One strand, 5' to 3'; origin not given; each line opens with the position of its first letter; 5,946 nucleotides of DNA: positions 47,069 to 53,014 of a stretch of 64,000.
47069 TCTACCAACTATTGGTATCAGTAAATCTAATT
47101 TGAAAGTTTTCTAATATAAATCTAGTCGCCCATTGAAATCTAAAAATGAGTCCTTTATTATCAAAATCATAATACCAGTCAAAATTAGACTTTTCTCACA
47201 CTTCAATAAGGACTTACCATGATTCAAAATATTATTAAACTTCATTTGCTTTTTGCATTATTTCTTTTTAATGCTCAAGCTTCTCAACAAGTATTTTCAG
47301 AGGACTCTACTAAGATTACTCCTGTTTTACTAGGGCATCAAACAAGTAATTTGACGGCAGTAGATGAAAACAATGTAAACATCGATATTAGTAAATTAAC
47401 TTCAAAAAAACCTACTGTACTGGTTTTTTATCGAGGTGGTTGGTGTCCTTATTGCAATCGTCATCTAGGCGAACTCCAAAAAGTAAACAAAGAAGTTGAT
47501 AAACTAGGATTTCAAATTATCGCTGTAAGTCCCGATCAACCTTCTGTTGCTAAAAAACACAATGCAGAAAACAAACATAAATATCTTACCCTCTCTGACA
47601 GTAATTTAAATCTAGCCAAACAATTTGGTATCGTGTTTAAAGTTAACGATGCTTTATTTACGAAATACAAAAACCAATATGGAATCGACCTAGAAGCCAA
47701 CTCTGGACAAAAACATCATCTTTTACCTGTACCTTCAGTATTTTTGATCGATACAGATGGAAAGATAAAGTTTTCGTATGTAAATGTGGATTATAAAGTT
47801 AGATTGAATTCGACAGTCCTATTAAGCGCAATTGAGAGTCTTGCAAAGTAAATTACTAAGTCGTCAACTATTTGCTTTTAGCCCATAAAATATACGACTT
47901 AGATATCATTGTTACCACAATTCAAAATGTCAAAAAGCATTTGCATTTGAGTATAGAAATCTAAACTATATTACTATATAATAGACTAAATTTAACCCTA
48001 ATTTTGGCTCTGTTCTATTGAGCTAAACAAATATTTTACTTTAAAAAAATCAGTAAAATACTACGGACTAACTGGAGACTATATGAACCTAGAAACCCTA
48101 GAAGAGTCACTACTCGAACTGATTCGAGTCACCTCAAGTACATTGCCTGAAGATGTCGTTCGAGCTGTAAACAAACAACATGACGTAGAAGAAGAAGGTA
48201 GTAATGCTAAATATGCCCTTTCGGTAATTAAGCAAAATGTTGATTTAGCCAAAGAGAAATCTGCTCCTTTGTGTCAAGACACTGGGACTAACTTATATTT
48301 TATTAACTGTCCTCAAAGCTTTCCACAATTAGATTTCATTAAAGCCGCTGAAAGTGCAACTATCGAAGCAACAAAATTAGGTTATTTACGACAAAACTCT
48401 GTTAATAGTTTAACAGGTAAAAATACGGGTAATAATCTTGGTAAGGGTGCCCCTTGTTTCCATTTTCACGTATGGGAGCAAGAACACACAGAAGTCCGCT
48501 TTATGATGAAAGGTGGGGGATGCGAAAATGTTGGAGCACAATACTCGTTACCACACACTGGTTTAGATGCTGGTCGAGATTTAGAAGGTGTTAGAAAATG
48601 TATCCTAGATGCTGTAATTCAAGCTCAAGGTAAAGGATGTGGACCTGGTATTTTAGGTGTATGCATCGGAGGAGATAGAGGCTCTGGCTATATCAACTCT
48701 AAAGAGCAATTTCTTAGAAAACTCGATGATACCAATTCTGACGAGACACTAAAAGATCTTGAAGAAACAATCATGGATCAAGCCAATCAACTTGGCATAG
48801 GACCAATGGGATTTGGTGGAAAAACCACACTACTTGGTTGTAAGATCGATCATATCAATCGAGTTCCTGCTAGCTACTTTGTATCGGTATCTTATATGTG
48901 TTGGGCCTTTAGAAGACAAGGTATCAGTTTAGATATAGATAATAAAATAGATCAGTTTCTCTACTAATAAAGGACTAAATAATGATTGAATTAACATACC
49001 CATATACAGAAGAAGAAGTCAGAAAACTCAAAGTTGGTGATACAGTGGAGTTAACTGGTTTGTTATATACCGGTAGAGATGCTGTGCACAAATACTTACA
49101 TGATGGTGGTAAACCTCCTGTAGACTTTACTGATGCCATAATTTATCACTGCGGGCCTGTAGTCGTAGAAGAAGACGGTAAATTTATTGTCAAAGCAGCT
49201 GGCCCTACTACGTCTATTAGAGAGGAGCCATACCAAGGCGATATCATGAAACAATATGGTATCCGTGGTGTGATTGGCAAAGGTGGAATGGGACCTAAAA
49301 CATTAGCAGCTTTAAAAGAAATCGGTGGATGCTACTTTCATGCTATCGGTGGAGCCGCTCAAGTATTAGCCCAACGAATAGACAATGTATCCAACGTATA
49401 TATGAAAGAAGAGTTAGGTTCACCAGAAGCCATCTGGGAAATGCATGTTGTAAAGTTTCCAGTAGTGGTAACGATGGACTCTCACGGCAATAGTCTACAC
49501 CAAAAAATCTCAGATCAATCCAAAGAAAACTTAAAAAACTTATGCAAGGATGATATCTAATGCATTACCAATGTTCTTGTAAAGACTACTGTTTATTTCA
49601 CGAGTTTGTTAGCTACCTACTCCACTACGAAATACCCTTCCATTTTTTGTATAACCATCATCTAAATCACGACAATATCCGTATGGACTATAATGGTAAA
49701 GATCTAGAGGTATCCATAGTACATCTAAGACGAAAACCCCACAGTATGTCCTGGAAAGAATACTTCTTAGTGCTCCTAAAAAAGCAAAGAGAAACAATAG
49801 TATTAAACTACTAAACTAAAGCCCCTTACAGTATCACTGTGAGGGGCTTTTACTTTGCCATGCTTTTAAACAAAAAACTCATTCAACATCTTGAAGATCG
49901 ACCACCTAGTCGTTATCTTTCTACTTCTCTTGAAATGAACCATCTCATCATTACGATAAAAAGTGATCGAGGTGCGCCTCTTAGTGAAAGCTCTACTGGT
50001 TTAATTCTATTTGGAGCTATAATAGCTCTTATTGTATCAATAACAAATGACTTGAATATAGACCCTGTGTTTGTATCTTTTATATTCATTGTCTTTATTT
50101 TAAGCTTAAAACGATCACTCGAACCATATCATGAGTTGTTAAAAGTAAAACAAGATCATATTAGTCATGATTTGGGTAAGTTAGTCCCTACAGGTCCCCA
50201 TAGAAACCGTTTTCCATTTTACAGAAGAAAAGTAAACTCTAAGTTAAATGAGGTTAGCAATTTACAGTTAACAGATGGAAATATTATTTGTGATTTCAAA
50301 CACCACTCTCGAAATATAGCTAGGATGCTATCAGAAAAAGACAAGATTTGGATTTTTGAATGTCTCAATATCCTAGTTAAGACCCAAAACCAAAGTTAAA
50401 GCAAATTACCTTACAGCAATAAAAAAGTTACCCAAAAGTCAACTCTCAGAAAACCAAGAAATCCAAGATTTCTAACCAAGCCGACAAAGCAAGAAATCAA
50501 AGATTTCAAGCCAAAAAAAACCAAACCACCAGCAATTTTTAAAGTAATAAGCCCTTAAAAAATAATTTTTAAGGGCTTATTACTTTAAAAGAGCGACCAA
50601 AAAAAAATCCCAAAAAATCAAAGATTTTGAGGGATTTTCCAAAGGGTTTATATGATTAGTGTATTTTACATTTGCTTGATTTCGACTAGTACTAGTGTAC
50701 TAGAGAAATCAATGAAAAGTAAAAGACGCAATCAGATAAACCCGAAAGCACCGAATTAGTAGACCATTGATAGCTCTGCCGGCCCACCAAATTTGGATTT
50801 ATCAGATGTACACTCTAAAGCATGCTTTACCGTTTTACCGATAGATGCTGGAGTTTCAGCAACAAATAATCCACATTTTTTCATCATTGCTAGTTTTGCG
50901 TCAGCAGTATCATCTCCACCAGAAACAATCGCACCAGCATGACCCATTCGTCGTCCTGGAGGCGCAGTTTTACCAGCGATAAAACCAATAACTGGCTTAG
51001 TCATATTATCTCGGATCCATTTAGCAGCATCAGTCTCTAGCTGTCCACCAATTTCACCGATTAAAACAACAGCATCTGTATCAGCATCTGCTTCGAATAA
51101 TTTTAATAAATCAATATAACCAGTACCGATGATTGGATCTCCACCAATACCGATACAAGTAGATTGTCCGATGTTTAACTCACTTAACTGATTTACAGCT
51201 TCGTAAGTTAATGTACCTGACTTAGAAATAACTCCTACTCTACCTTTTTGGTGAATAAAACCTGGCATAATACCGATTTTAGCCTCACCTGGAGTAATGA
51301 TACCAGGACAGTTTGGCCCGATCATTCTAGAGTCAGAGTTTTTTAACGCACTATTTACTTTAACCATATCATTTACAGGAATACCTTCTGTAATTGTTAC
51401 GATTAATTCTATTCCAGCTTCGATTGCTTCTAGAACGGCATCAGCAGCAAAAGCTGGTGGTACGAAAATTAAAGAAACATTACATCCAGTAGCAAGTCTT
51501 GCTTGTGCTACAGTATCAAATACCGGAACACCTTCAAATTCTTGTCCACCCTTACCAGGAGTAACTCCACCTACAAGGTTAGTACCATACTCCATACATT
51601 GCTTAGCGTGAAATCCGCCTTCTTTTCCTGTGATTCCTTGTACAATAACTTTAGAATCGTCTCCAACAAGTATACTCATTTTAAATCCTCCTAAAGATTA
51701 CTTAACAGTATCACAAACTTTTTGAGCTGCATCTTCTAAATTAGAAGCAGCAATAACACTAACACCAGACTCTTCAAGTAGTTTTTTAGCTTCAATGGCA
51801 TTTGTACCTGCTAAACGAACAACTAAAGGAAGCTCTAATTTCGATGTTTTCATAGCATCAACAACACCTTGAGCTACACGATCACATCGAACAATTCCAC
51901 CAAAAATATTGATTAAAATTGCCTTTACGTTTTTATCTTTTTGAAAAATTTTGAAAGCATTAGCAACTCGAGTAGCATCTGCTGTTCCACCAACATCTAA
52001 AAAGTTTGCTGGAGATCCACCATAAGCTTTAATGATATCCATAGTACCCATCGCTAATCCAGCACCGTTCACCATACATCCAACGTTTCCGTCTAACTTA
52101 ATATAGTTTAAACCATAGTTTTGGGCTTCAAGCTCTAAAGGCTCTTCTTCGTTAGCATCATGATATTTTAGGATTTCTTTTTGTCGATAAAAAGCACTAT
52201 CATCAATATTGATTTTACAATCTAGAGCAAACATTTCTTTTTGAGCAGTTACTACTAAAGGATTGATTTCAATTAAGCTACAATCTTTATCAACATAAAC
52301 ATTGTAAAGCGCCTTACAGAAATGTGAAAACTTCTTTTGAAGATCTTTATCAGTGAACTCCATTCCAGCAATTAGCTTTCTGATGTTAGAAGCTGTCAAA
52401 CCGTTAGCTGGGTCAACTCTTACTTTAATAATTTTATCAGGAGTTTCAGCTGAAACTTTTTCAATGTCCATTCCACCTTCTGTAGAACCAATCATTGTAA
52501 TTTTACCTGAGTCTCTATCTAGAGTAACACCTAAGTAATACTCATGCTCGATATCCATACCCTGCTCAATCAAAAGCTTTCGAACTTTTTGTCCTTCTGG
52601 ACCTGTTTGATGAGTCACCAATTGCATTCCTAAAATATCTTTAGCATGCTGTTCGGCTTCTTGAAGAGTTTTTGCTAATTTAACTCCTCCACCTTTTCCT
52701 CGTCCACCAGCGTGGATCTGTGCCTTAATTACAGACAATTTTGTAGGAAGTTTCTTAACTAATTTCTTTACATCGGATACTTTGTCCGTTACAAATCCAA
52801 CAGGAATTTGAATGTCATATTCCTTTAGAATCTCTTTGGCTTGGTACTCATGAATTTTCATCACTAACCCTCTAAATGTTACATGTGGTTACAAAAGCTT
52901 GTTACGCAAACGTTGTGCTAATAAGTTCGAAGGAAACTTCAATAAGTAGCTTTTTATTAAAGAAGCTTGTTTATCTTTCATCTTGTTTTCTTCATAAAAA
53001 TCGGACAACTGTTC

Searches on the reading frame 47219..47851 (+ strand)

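Call 61: search_protein_families(library=pfam, proteins=[window:47219-47851:+], max_evalue=0.001)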
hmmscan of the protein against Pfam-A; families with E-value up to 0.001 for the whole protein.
window:47219-47851:+ (210 aa): 4 families
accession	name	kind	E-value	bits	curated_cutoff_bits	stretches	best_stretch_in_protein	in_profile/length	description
PF00578.27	AhpC-TSA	-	6.1e-25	88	26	1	39-185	2-123/124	AhpC/TSA family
PF08534.16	Redoxin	-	1e-21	77.7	26.6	1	44-141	10-107/148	Redoxin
PF13905.12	Thioredoxin_8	-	6.5e-08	33.3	27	1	66-183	3-94/94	Thioredoxin-like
PF13098.12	Thioredoxin_2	-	6.2e-06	26.9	27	1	62-138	4-73/104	Thioredoxin-like domain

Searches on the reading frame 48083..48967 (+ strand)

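Call 61: search_protein_families(library=pfam, proteins=[window:48083-48967:+], max_evalue=0.001)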
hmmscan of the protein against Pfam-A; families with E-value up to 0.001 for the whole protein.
window:48083-48967:+ (294 aa): 1 family
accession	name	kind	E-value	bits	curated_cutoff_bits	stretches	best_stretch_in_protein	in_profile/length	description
PF05681.19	Fumerase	-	1e-72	245.2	25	1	9-280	3-268/270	Fumarate hydratase (Fumerase)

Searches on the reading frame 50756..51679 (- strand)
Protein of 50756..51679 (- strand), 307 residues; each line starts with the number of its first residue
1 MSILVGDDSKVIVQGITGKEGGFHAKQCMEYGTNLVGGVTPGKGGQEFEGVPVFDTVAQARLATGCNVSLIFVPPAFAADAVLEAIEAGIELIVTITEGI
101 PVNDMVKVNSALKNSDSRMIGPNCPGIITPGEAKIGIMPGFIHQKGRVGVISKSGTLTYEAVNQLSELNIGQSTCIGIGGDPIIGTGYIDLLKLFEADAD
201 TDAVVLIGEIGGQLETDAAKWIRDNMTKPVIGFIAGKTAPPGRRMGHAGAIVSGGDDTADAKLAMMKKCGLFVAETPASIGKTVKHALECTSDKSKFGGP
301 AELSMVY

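Call 61: search_protein_families(library=pfam, proteins=[window:50756-51679:-], max_evalue=0.001)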
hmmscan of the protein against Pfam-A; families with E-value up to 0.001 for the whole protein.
window:50756-51679:- (307 aa): 4 families
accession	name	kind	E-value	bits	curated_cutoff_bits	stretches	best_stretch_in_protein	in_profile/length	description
PF02629.25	CoA_binding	-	6.1e-29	101.1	22.3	1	8-99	3-97/97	CoA binding domain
PF00549.24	Ligase_CoA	-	3.2e-21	76.2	24.5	1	151-264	1-120/128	CoA-ligase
PF13607.11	Succ_CoA_lig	-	3e-09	37.2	27.4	1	145-278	1-129/138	Succinyl-CoA ligase like flavodoxin domain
PF13380.12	CoA_binding_2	-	6.6e-06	27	22.8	1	26-129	21-115/116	CoA binding domain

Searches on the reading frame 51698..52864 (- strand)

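Call 61: search_protein_families(library=pfam, proteins=[window:51698-52864:-], max_evalue=0.001)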
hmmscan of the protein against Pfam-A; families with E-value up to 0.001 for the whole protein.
window:51698-52864:- (388 aa): 5 families
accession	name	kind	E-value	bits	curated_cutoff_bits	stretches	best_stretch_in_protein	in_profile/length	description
PF08442.15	ATP-grasp_2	-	7.9e-74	248.1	29.5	1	3-205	1-202/202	ATP-grasp domain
PF00549.24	Ligase_CoA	-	2.8e-32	112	24.5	1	264-383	1-127/128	CoA-ligase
PF24948.1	Citrate_synth_N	-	2.9e-23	82.9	83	1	3-229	4-229/232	ATP-citrate synthase ATP-grasp domain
PF13549.11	ATP-grasp_5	-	2.2e-08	34.2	27.6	1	5-220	11-221/221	ATP-grasp domain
PF01071.24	GARS_A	-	4.7e-06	27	27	1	9-81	6-74/194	Phosphoribosylglycinamide synthetase, ATP-grasp (A) domain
